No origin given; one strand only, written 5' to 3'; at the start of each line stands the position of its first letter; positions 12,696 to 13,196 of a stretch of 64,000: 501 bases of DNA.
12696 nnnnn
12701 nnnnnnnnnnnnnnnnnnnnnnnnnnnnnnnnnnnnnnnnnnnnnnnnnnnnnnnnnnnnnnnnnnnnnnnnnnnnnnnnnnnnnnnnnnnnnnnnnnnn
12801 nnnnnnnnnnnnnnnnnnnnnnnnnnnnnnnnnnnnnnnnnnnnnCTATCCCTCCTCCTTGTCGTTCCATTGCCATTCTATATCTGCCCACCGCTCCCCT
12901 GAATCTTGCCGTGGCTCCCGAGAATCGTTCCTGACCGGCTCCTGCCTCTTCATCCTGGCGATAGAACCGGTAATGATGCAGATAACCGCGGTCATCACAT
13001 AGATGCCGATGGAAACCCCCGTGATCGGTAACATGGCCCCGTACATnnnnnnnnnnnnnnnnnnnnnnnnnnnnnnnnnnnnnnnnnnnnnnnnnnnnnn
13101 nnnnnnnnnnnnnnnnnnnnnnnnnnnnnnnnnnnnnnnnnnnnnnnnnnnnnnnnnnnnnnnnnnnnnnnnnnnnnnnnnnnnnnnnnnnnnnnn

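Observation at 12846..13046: Paralogous mini-ORFs encoding an N-terminal LPxTG-like motif, one TM helix and a basic tail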

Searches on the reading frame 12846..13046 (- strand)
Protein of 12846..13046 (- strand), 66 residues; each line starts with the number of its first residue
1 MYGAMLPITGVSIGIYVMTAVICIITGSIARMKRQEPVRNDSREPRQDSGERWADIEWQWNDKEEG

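Call 7: search_protein_families(library=pfam, proteins=[window:12846-13046:-], max_evalue=0.1)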
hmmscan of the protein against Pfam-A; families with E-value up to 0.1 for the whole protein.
window:12846-13046:- (66 aa): 1 family
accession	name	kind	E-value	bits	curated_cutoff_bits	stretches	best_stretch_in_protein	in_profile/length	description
PF11670.13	MSP1a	-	0.068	12.9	27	1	4-51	63-110/252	Major surface protein 1a (MSP1a)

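Call 8: search_protein_families(library=ncbifam, proteins=[window:12846-13046:-], max_evalue=0.1)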
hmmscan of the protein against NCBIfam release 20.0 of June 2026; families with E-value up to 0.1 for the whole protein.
window:12846-13046:- (66 aa): 0 families

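Call 11: find_homologous_proteins(query=A1, max_evalue=10)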
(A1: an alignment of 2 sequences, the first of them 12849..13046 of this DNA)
Query A1 (2 sequences) (66 aa, profile of the alignment): 12 proteins with E <= 10 among 12 candidates.
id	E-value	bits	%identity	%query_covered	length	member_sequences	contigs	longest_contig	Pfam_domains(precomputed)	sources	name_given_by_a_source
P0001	7.0e-42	159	100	100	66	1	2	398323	-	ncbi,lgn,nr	ncbi:MAG: hypothetical protein M1455_01950 [Actinobacteria bacterium]|nr:hypothetical protein [Actin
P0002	4.9e-17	80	50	55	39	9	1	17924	-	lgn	-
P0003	2.1e-16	78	51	59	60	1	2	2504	-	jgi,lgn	jgi:hypothetical protein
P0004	2.3e-15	74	50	55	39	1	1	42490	-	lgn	-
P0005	4.6e-15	73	55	50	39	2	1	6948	-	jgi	-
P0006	8.9e-15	72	58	50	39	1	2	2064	-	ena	-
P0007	1.0e-14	72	55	50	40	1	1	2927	-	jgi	-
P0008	3.5e-14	71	49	65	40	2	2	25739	-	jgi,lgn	jgi:hypothetical protein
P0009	7.0e-14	70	65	52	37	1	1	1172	-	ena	-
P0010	7.1e-14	70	50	55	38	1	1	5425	-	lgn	-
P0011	1.2e-13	69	58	55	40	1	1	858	-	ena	-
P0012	1.9e-13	68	52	64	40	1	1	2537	-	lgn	-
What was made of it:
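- B appears only from the Logan assemblies, not under an NCBI name (call 11), so it seems unannotated in the deposited genome.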

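Call 13: find_encoding_contigs(protein=P0004, flank=8000, max_places=4)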
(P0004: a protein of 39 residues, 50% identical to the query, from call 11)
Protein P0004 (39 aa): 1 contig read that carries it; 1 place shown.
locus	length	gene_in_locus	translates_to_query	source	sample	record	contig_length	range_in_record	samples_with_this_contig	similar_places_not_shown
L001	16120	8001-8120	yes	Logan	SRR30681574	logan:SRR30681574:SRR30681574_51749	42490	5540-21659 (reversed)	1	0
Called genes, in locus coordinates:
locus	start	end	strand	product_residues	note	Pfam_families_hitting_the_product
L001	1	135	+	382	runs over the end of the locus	PF04015:DUF362, PF14697:Fer4_21 (faint), PF25160:LdpA_Fe-S-bd (faint), PF12797:Fer4_2 (faint), PF13237:Fer4_10, PF12838:Fer4_7, PF13187:Fer4_9, PF00037:Fer4 (weak), +2 more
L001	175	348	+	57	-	PF13237:Fer4_10, PF14697:Fer4_21, PF00037:Fer4 (weak), PF12838:Fer4_7 (weak), PF13187:Fer4_9, PF25160:LdpA_Fe-S-bd (weak), PF12797:Fer4_2 (weak), PF00037:Fer4, +5 more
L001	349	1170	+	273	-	PF00590:TP_methylase, PF23016:RsmI_C (weak)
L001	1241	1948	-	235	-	PF01209:Ubie_methyltran, PF13489:Methyltransf_23, PF01135:PCMT (weak), PF07021:MetW, PF08241:Methyltransf_11, PF08242:Methyltransf_12, PF13649:Methyltransf_25, PF13847:Methyltransf_31, +2 more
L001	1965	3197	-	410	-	PF02310:B12-binding, PF04055:Radical_SAM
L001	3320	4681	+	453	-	PF06245:DUF1015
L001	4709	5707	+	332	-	PF01699:Na_Ca_ex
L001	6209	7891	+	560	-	PF02350:Epimerase_2, PF00990:GGDEF (faint)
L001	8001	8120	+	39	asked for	-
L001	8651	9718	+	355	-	PF03979:Sigma70_r1_1, PF00140:Sigma70_r1_2, PF04542:Sigma70_r2, PF04539:Sigma70_r3, PF04545:Sigma70_r4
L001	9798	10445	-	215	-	PF13371:TPR_9 (faint), PF13428:TPR_14 (faint), PF07719:TPR_2 (faint), PF13414:TPR_11 (faint), PF13431:TPR_17 (faint), PF13432:TPR_16 (faint), PF14559:TPR_19 (faint)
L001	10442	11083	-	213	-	PF00578:AhpC-TSA, PF08534:Redoxin, PF13905:Thioredoxin_8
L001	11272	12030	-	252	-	PF02683:DsbD_TM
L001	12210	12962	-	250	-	PF01790:LGT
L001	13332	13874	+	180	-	-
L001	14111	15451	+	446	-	-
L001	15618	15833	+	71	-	-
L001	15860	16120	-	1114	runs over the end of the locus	PF16655:PhoD_N (faint), PF00041:fn3 (faint), PF16656:Pur_ac_phosph_N, PF00688:TGFb_propeptide (faint), PF16656:Pur_ac_phosph_N (weak), PF06848:Disaggr_repeat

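Call 14: find_encoding_contigs(protein=P0008, flank=8000, max_places=4)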
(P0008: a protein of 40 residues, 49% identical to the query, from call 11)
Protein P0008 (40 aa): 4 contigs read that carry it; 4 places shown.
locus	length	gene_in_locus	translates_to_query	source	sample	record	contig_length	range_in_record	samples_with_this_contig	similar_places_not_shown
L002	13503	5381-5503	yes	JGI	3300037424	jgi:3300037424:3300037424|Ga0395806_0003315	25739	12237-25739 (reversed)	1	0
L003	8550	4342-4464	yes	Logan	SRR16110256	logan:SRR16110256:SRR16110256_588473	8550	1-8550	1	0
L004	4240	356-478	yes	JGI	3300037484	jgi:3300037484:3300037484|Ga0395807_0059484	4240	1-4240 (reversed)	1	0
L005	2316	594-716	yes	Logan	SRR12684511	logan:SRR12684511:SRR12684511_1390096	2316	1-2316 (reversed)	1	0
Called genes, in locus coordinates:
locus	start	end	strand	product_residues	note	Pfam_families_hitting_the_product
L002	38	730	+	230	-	-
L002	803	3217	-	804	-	PF02156:Glyco_hydro_26, PF17957:Big_7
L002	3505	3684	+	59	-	-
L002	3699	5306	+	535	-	PF02350:Epimerase_2, PF13579:Glyco_trans_4_4 (weak), PF00990:GGDEF (faint)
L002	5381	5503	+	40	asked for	-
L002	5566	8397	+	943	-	PF10096:DUF2334, PF00535:Glycos_transf_2, PF13641:Glyco_tranf_2_3, PF13632:Glyco_trans_2_3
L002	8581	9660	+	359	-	PF03979:Sigma70_r1_1, PF00140:Sigma70_r1_2, PF04542:Sigma70_r2, PF04539:Sigma70_r3, PF04545:Sigma70_r4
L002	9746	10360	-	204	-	PF23914:TPR_CcmH_CycH (faint), PF07719:TPR_2 (faint), PF13181:TPR_8 (faint), PF13371:TPR_9 (faint), PF13414:TPR_11 (faint), PF13428:TPR_14 (faint), PF13432:TPR_16 (faint), PF14559:TPR_19 (faint), +1 more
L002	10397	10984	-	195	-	PF00578:AhpC-TSA, PF08534:Redoxin, PF00085:Thioredoxin (faint), PF13905:Thioredoxin_8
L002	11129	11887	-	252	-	PF02683:DsbD_TM, PF13386:DsbD_2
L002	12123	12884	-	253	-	PF01790:LGT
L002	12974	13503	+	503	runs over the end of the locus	-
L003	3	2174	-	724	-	?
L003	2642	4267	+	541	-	PF02350:Epimerase_2, PF13579:Glyco_trans_4_4 (weak), PF00990:GGDEF (faint)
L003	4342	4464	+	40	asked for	-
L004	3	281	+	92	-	?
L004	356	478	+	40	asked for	-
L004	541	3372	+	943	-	PF10096:DUF2334, PF00535:Glycos_transf_2, PF13641:Glyco_tranf_2_3, PF13632:Glyco_trans_2_3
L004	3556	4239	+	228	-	?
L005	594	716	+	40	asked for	-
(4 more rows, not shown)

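Call 15: find_encoding_contigs(protein=P0005, flank=8000, max_places=4)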
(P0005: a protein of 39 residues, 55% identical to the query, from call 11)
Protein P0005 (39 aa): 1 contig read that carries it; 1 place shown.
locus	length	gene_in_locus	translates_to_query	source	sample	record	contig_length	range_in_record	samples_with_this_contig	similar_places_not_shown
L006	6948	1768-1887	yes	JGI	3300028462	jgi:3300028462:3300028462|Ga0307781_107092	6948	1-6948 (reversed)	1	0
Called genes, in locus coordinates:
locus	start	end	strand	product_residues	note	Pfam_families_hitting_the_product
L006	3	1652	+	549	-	?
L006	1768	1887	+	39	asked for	-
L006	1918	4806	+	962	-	PF10096:DUF2334, PF00535:Glycos_transf_2, PF13641:Glyco_tranf_2_3, PF13506:Glyco_transf_21 (weak), PF13632:Glyco_trans_2_3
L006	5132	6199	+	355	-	PF03979:Sigma70_r1_1, PF00140:Sigma70_r1_2, PF04542:Sigma70_r2, PF04539:Sigma70_r3, PF04545:Sigma70_r4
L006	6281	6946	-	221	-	?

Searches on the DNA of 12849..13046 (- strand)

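Call 91: search_rna_families(sources=[L001, L002, L007, L008, L009, L010, L011, L012], threshold=gathering)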
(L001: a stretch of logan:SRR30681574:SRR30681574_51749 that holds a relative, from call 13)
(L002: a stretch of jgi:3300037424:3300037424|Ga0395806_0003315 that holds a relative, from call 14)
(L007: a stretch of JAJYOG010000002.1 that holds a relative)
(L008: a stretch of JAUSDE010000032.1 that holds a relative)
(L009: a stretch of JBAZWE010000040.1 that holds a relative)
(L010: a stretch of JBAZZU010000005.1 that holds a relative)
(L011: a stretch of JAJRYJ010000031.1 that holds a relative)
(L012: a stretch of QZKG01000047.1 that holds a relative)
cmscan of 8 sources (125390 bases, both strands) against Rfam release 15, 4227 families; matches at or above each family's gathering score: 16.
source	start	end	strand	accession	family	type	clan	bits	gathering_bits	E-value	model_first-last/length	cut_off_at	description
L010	7874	7958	-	RF01051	c-di-GMP-I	Cis-reg; riboswitch;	CL00126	80.4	35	6.4e-14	1-87/87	no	c-di-GMP-I riboswitch aptamer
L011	4153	4240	-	RF01051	c-di-GMP-I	Cis-reg; riboswitch;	CL00126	80.2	35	7.1e-14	1-87/87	no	c-di-GMP-I riboswitch aptamer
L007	7832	7917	-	RF01051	c-di-GMP-I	Cis-reg; riboswitch;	CL00126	79.1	35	1.3e-13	1-87/87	no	c-di-GMP-I riboswitch aptamer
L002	3234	3318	-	RF01051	c-di-GMP-I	Cis-reg; riboswitch;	CL00126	78.4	35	2e-13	1-87/87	no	c-di-GMP-I riboswitch aptamer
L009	2172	2256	-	RF01051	c-di-GMP-I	Cis-reg; riboswitch;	CL00126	77.2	35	3.9e-13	1-87/87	no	c-di-GMP-I riboswitch aptamer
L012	7960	8044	-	RF01051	c-di-GMP-I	Cis-reg; riboswitch;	CL00126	73.9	35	2.5e-12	1-87/87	no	c-di-GMP-I riboswitch aptamer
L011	14089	14167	+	RF03167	c-di-GMP-I-GGC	Cis-reg; riboswitch;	CL00126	73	59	4.2e-15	1-80/80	no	c-di-GMP-I-GGC riboswitch aptamer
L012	17621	17698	+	RF03167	c-di-GMP-I-GGC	Cis-reg; riboswitch;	CL00126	70.5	59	2.2e-14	1-80/80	no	c-di-GMP-I-GGC riboswitch aptamer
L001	5825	5897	+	RF00005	tRNA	Gene; tRNA;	CL00001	69.6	29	7.9e-13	1-71/71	no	tRNA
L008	4641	4713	+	RF00005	tRNA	Gene; tRNA;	CL00001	69.1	29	1.1e-12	1-71/71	no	tRNA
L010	5259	5331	+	RF00005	tRNA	Gene; tRNA;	CL00001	69.1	29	1.1e-12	1-71/71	no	tRNA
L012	4955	5027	+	RF00005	tRNA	Gene; tRNA;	CL00001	68.4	29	1.7e-12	1-71/71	no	tRNA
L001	13057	13132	+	RF03167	c-di-GMP-I-GGC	Cis-reg; riboswitch;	CL00126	67.3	59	1.9e-13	1-80/80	no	c-di-GMP-I-GGC riboswitch aptamer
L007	17579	17653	+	RF03167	c-di-GMP-I-GGC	Cis-reg; riboswitch;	CL00126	66.7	59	2.7e-13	1-80/80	no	c-di-GMP-I-GGC riboswitch aptamer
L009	11905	11979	+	RF03167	c-di-GMP-I-GGC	Cis-reg; riboswitch;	CL00126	65.4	59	6.6e-13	1-80/80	no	c-di-GMP-I-GGC riboswitch aptamer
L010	17579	17633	+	RF01051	c-di-GMP-I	Cis-reg; riboswitch;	CL00126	39.5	35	0.00061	1-55/87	3'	c-di-GMP-I riboswitch aptamer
